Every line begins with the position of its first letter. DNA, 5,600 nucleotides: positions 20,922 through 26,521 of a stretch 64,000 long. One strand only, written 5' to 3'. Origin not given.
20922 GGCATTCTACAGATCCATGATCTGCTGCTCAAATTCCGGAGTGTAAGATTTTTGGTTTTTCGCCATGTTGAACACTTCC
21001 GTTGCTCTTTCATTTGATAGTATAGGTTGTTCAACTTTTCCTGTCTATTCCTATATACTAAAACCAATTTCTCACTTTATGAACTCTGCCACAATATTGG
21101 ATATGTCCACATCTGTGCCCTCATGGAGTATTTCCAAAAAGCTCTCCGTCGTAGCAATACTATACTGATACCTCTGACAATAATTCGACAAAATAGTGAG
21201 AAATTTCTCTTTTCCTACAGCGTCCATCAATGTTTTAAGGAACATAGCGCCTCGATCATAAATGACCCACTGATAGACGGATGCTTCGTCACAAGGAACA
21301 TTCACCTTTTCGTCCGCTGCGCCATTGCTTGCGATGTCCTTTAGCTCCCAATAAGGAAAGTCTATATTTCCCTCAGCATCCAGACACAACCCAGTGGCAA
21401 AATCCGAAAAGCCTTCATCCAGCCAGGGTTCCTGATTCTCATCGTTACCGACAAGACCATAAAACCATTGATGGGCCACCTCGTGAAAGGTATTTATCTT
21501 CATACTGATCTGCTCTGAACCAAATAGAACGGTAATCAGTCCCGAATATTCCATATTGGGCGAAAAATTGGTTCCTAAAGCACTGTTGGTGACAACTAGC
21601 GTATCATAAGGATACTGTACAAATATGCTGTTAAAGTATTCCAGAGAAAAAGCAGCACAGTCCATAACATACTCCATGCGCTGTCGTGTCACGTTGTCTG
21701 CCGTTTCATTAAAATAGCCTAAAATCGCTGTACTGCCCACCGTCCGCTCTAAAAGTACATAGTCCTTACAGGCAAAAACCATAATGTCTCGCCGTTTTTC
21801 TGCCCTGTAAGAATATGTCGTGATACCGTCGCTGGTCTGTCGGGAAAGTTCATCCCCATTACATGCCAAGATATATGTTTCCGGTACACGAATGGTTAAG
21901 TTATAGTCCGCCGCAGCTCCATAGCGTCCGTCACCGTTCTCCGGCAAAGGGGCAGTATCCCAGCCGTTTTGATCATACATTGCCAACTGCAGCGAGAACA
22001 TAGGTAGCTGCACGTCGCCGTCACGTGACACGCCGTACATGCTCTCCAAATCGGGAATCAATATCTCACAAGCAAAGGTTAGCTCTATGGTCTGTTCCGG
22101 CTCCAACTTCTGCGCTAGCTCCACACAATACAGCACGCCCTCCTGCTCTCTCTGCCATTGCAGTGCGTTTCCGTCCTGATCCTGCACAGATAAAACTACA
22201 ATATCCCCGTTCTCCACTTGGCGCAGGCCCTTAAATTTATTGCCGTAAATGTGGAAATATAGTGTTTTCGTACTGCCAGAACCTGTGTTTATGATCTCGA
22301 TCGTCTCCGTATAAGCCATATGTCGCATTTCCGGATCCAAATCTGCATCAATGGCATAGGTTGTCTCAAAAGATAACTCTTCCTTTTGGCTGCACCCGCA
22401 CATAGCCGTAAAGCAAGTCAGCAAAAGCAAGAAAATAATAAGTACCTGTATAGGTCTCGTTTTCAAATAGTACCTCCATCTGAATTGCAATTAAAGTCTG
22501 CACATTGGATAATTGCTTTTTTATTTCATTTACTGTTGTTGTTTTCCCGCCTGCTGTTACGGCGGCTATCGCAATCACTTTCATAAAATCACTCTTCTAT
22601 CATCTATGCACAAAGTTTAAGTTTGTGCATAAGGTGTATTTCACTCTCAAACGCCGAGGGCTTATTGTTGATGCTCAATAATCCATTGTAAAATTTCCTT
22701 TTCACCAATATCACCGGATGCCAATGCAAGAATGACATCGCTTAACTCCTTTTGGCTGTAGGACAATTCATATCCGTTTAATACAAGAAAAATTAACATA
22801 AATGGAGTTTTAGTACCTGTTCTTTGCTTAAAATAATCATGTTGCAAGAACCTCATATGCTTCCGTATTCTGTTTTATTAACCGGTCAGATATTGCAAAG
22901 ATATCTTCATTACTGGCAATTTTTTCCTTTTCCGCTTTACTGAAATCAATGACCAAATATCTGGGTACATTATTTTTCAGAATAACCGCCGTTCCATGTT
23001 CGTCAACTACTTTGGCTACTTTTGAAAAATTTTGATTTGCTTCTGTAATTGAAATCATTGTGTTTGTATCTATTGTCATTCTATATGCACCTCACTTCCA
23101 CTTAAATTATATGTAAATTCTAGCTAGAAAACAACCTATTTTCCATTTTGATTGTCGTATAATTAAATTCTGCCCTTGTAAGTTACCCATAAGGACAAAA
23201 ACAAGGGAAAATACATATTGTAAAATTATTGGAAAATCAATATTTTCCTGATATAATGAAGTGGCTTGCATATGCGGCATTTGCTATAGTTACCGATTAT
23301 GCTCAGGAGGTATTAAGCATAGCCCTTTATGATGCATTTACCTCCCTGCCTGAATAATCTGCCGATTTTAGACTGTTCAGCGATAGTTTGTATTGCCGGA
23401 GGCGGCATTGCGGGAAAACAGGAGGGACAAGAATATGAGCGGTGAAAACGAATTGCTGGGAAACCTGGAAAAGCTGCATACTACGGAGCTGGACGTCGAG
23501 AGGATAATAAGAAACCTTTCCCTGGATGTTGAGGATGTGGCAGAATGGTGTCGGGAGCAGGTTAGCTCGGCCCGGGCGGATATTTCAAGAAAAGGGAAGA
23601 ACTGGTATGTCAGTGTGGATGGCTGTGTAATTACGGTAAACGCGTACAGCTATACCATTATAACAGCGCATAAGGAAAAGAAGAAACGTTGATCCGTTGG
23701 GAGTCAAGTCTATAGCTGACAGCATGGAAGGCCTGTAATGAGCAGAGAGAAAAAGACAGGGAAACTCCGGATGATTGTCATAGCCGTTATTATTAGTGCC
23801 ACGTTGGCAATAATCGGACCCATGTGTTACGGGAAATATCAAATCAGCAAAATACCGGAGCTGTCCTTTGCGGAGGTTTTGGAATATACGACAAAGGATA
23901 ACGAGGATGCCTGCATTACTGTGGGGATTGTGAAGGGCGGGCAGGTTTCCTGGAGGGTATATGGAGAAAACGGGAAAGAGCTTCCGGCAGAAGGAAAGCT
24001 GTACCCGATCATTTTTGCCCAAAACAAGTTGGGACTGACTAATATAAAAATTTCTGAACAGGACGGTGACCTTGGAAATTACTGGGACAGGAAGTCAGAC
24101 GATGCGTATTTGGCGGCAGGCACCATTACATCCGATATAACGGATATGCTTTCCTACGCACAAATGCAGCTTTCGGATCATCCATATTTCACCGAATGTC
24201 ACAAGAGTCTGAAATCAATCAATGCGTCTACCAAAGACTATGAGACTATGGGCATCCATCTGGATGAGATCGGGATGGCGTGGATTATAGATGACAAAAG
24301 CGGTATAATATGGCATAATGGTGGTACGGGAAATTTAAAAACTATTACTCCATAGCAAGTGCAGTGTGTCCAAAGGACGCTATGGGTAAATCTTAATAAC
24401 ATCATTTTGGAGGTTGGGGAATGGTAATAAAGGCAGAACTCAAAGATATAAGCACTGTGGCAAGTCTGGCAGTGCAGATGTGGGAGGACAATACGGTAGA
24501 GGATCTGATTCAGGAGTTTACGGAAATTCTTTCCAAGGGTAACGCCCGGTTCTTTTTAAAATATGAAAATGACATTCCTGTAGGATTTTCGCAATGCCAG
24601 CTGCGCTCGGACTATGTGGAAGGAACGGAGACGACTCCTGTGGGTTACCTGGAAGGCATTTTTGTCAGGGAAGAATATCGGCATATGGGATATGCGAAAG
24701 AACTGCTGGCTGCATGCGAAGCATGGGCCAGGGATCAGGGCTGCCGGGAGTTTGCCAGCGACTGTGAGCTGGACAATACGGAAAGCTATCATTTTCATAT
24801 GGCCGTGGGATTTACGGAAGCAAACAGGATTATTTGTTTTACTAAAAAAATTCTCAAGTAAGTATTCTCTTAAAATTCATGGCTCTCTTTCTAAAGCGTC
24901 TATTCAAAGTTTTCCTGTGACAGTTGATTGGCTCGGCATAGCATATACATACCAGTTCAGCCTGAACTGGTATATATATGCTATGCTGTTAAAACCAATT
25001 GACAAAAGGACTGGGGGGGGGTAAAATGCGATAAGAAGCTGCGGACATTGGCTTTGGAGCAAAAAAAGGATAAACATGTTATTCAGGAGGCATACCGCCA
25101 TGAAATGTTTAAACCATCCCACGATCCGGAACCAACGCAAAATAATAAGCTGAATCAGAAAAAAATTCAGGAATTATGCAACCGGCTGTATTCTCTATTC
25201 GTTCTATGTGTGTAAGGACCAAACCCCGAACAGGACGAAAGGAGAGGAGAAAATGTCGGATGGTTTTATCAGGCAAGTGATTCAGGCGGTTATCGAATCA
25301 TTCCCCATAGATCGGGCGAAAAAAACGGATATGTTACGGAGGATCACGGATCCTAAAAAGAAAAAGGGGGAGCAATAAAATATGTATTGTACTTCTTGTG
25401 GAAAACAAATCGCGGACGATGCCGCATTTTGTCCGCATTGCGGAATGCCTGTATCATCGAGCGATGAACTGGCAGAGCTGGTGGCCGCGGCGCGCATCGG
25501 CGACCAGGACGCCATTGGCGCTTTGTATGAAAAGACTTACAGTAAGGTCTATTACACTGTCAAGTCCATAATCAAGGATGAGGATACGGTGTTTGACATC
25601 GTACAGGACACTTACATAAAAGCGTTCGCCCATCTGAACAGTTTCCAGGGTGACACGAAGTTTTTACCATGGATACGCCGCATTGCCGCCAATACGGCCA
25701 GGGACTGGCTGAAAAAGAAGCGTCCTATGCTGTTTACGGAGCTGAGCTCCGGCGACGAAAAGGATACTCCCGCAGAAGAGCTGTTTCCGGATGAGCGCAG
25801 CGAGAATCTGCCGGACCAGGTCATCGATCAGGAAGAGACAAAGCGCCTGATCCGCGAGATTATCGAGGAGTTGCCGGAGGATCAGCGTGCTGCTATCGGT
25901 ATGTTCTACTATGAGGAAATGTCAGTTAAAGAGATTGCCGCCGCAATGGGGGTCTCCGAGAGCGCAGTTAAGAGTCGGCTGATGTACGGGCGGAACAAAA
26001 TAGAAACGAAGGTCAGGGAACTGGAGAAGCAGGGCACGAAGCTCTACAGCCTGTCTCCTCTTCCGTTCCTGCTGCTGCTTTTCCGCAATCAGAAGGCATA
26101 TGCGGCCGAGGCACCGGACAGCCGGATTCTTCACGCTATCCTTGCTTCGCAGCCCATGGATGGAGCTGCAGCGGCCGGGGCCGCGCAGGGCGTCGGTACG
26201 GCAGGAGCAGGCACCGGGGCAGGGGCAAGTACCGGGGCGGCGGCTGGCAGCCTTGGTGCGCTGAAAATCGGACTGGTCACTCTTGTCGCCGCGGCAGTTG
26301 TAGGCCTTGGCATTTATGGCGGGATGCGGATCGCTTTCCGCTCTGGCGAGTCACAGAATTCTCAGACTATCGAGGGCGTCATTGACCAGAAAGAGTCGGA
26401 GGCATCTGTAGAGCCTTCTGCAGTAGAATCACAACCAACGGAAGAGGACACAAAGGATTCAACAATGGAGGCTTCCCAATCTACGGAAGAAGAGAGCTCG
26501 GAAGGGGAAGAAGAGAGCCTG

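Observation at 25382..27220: Zinc-ribbon / ECF sigma / transmembrane / extracellular-domain fusion protein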

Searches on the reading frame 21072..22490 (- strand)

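Call 59: search_protein_families(library=pfam, proteins=[window:21072-22490:-], max_evalue=0.001)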
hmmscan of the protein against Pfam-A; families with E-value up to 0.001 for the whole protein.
window:21072-22490:- (472 aa): 1 family
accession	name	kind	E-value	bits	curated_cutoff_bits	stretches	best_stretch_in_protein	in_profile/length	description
PF01433.26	Peptidase_M1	-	2.5e-19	70.2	27.7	1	279-469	10-217/218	Peptidase family M1 domain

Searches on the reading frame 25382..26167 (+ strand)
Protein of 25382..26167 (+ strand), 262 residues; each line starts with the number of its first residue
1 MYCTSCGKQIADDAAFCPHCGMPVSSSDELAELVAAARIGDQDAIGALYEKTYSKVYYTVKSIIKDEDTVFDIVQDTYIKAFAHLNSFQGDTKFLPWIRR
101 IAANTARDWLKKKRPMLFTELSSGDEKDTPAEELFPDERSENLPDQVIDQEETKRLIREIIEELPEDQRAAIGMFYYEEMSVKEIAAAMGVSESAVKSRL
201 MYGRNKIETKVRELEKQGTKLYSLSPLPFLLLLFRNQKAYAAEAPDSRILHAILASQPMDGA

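Call 49: search_solved_structures(query=window:25382-26167:+, max_evalue=0.001, show_alignments=2)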
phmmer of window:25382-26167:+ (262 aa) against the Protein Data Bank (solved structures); distinct sequences matched with E-value up to 0.001: 32.
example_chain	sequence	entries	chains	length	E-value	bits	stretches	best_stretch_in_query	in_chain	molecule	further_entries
6jbq_F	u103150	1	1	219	9.8e-22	80.8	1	26-214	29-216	ECF RNA polymerase sigma-E factor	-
1or7_A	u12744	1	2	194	1.2e-21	80.6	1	28-214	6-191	RNA polymerase sigma-E factor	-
8z6g_B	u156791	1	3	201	2.9e-19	72.8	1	31-217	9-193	RNA polymerase sigma factor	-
6in7_B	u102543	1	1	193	5e-19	72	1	31-214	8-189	RNA polymerase sigma-H factor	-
5wuq_A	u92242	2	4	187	2.4e-18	69.7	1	35-214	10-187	ECF RNA polymerase sigma factor SigW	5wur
2map_A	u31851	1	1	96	2.1e-11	47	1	33-112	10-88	RNA polymerase sigma factor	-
2mao_A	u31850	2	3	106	2.5e-11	46.8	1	33-112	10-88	RNA polymerase sigma factor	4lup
4cxf_A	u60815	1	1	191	1.2e-10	44.6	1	33-208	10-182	RNA POLYMERASE SIGMA FACTOR CNRH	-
6dv9_F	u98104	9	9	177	9.5e-10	41.6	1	37-214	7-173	ECF RNA polymerase sigma factor SigL | RNA polymerase sigma factor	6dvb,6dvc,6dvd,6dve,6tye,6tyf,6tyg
5or5_A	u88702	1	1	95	1.4e-09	41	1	33-111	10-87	ECF RNA polymerase sigma-E factor,ECF RNA polymerase sigma factor SigW,ECF RNA polymerase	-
9m9d_F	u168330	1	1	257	3.5e-09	39.7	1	50-209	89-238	ECF RNA polymerase sigma factor SigE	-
9m9e_F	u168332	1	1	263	3.8e-09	39.6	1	50-209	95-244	ECF RNA polymerase sigma factor SigE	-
9m98_F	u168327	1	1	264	3.8e-09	39.6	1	50-209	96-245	ECF RNA polymerase sigma factor SigE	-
5zx2_F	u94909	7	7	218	7.4e-09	38.7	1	41-209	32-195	ECF RNA polymerase sigma factor SigH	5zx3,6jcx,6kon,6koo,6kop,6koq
7qh5_A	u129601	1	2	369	1.7e-08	37.5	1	36-214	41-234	RNA polymerase sigma factor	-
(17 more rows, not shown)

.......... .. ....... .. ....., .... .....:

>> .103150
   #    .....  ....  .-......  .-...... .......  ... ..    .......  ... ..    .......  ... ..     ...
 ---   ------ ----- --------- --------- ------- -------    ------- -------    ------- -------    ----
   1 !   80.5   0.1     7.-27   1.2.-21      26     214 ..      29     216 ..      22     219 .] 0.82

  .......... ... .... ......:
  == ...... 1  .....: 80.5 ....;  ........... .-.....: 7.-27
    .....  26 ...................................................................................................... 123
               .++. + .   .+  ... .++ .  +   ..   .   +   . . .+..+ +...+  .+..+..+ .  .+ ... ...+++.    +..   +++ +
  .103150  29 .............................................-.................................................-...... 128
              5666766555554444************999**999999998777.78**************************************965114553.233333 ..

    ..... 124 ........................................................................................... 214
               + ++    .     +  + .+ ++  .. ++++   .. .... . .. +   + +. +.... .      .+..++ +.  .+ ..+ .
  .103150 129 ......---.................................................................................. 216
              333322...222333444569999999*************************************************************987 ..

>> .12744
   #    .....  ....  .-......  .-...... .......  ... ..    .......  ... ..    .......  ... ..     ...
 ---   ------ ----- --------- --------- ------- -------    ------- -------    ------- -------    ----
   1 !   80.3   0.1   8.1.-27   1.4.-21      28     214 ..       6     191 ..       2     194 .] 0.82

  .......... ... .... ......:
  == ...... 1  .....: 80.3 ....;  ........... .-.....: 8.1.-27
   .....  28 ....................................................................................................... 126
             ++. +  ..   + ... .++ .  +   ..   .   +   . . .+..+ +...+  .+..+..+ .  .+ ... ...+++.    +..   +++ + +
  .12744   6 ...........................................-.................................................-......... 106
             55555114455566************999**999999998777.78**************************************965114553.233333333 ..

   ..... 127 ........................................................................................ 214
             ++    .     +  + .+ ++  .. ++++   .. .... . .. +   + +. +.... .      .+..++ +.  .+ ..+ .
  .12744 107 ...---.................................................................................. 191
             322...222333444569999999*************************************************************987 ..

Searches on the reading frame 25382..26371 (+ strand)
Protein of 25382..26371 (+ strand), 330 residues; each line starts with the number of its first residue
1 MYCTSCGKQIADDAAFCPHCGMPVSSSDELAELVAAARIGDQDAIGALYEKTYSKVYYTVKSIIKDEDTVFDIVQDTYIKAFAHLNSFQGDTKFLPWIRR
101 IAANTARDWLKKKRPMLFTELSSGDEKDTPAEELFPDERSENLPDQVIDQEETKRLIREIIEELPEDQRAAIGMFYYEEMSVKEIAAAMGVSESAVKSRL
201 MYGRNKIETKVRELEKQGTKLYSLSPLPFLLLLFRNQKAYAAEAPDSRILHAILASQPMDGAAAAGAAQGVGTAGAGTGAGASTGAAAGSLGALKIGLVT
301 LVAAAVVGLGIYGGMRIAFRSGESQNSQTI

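Call 30: find_related_loci(query=A1, collection=genome_contigs, flank=5000)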
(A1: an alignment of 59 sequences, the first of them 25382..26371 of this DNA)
Query A1 (330 aa) in genome_contigs; peptide patterns used: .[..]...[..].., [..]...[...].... (x = any residue, [..] = any of these).
206 stretches matched a pattern; 149 encode a relative of the query (tblastn E <= 1e-3); the best 80 are kept; 80 distinct loci.
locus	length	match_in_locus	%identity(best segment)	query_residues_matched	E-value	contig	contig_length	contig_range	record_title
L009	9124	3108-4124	85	1-330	1e-171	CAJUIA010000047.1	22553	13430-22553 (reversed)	MAG TPA_asm: uncultured Acetatifactor sp. isolate MGBC141809 genome assembly, contig: MGBC141809.47, whole genome shotgu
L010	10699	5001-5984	80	1-330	2e-168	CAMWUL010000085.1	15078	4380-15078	MAG TPA_asm: uncultured Lachnospiraceae bacterium isolate SRR14411328_bin.17_metawrap_v1.3_MAG genome assembly, contig:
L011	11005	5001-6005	88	1-330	7e-165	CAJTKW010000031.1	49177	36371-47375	MAG TPA_asm: uncultured Acetatifactor sp. isolate MGBC100080 genome assembly, contig: MGBC100080.31, whole genome shotgu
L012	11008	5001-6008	79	1-330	9e-164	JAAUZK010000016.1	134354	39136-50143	MAG: Lachnospiraceae bacterium isolate Mgla_MAG_20-bin_8 c_000000024393, whole genome shotgun sequence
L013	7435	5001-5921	74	1-330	3e-159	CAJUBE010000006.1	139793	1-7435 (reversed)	MAG TPA_asm: uncultured Lachnospiraceae bacterium isolate MGBC123502 genome assembly, contig: MGBC123502.6, whole genome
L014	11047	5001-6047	71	1-330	4e-159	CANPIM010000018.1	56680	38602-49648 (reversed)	MAG TPA_asm: uncultured Lachnospiraceae bacterium isolate SRR15730553_bin.63_metawrap_v1.3_MAG genome assembly, contig:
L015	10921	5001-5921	74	1-330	2e-158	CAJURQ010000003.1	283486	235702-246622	MAG: uncultured Lachnospiraceae bacterium isolate MGBC167064 genome assembly, contig: MGBC167064.3, whole genome shotgun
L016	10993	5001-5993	75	1-327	7e-156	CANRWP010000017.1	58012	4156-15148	MAG TPA_asm: uncultured bacterium isolate SRR15730538_bin.42_metawrap_v1.3_MAG genome assembly, contig: NODE.868_length_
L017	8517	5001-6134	68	1-327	2e-153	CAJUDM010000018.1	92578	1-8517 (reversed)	MAG TPA_asm: uncultured Lachnospiraceae bacterium isolate MGBC129284 genome assembly, contig: MGBC129284.18, whole genom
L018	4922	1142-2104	77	1-320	7e-155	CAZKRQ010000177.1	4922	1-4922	MAG TPA_asm: uncultured Oscillospiraceae bacterium isolate SRP287540_co1_301 genome assembly, contig: NODE_18731_length_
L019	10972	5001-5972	77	1-325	3e-150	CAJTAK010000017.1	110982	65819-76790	Clostridia bacterium isolate A46_38.BP.DSS genome assembly, contig: MGBC000058.17, whole genome shotgun sequence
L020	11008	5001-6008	71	1-330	2e-150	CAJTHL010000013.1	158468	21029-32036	Clostridia bacterium isolate C2 genome assembly, contig: MGBC000269.13, whole genome shotgun sequence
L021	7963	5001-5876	77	1-292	4e-148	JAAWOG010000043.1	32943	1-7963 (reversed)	MAG: Lachnospiraceae bacterium isolate ABMPRH_270_1 SL341408_scaffold_2049, whole genome shotgun sequence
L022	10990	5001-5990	72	1-330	8e-146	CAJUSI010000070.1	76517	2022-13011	MAG TPA_asm: uncultured Acetatifactor sp. isolate MGBC165149 genome assembly, contig: MGBC165149.70, whole genome shotgu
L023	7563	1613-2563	74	1-330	2e-144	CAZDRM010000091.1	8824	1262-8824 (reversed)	MAG TPA_asm: uncultured Lachnospiraceae bacterium isolate SRP199465_co2_221 genome assembly, contig: NODE_25072_length_8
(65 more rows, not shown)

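Call 31: predict_structure(alignment_id=A1)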
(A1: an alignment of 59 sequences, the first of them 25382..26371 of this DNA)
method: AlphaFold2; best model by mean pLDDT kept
length: 330 residues; sequences in the alignment: 59
mean_pLDDT: 66.2   pTM: 0.33
mean pLDDT of the five models: 66.2, 66.1, 62.5, 61.5, 53.2
residues with pLDDT >= 90: 82; 70-90: 87; 50-70: 33; < 50: 128
segments of 3 or more residues with pLDDT < 50: 118-148, 222-297, 308-310, 312-316, 318-330
pLDDT, mean of each block of 10 residues (from residue 1): 80 81 73 91 94 96 95 97 88 89 95 63 38 44 45 71 84 81 90 91 83 71 47 43 39 42 33 32 33 45 50 47 36
secondary structure, 60 per line:
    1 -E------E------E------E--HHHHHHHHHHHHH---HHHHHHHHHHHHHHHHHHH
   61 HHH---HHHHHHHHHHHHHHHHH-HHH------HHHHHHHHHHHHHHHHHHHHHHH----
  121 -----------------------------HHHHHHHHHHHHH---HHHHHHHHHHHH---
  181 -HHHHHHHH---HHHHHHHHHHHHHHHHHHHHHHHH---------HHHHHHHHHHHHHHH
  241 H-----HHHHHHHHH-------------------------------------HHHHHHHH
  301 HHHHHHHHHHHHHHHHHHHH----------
elements in order: H26-38 H42-63 H67-83 H94-116 H150-162 H166-177 H182-189 H193-216 H226-241 H247-255 H293-320

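Call 56: fold_search(model_id=the predicted structure, library=pdb)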
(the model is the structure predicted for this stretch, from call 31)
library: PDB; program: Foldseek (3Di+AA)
matches with E <= 10: 399; with E <= 0.001: 41
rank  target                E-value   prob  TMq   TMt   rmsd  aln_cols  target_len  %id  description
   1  1or7_A                2.2e-08  1.00  0.26  0.46  20.3       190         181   30  Crystal Structure of Escherichia coli sigmaE with the Cytoplasmic Domain of its Anti-sigma RseA (released 2003-04-15)
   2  1or7_B                3.5e-08  1.00  0.26  0.52  18.3       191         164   30  Crystal Structure of Escherichia coli sigmaE with the Cytoplasmic Domain of its Anti-sigma RseA (released 2003-04-15)
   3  8z6g_B                6.8e-08  1.00  0.24  0.47  17.7       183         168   27  the AlgU-MucAcyto complex structure in Pseudomonas aeruginosa (released 2024-05-08)
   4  6jbq_F                1.3e-07  1.00  0.24  0.41  17.7       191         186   32  CryoEM structure of Escherichia coli sigmaE transcription initiation complex containing 5nt of RNA (released 2019-05-29)
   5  5wuq_A                2.4e-07  1.00  0.25  0.52  17.4       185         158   25  Crystal structure of SigW in complex with its anti-sigma RsiW, a zinc binding form (released 2017-03-29)
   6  6dv9_F                2.4e-07  1.00  0.21  0.39  18.1       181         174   25  Crystal structure of Mycobacterium tuberculosis transcription initiation complex(ECF sigma factor L) containing 5nt RN (released 2019-02-20)
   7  5wur_A                3.4e-07  1.00  0.26  0.53  17.0       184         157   23  Crystal structure of SigW in complex with its anti-sigma RsiW, an oxdized form (released 2017-03-29)
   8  5wuq_B                5.7e-07  1.00  0.26  0.54  16.5       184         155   23  Crystal structure of SigW in complex with its anti-sigma RsiW, a zinc binding form (released 2017-03-29)
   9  8z6g_D                6.6e-07  1.00  0.25  0.47  18.3       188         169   26  the AlgU-MucAcyto complex structure in Pseudomonas aeruginosa (released 2024-05-08)
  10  6in7_B                7.0e-07  1.00  0.26  0.47  17.5       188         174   26  Crystal structure of AlgU in complex with MucA(cyto) (released 2019-07-24)
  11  9m9e_F                7.7e-07  1.00  0.22  0.40  17.8       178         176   24  Structural Basis of Pausing During Transcription Initiation in Mycobacterium tuberculosis (released 2026-01-14)
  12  6kop_F                1.7e-06  1.00  0.20  0.40  19.1       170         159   26  Mycobacterium tuberculosis initial transcription complex comprising sigma H and 5'-OH RNA of 9 nt (released 2020-03-11)
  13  5zx2_F                2.1e-06  1.00  0.20  0.37  16.5       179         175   24  Mycobacterium tuberculosis RNA polymerase transcription initiation complex with ECF sigma factor sigma H and 7nt RNA (released 2019-03-20)
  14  6kon_F                2.3e-06  1.00  0.20  0.35  19.3       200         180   24  Mycobacterium tuberculosis initial transcription complex comprising sigma H and 5'-OH RNA of 5 nt (released 2020-03-11)
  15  6jcx_F                3.1e-06  1.00  0.21  0.35  19.2       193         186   24  Mycobacterium tuberculosis transcription initiation complex with ECF sigma factor sigma H and 6nt RNA (released 2019-05-29)
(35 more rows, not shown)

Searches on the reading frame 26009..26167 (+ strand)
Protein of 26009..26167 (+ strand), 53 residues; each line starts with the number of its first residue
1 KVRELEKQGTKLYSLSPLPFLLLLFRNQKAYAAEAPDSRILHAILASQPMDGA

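Call 80: search_protein_representatives(protein=window:26009-26167:+)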
Query: 53 residues. Proteins with E-value up to 0.001 (for the whole library): 155; up to 1e-10: 7; up to 1e-30: 0. The best 150 are listed.
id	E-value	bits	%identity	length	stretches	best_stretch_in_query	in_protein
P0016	9.6e-21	87.5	88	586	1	1-52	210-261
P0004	1.6e-20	86.7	91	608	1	1-53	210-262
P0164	9.5e-20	84.4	90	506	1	1-51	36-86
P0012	4.3e-19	82.3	88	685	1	1-51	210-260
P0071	4.2e-13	63.8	77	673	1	1-48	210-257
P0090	1.9e-12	61.8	71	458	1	1-48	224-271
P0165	5.3e-11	57.3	70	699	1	2-47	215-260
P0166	4.3e-10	54.5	71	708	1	2-46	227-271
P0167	5.5e-10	54.2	69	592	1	2-46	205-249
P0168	7.3e-10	53.8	65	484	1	1-49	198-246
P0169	7.8e-10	53.7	64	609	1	2-46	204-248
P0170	9.1e-10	53.5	70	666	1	1-47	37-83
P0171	9.7e-10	53.4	72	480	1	2-44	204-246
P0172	1.6e-09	52.7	66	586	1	2-45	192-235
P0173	2.0e-09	52.4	65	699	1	2-44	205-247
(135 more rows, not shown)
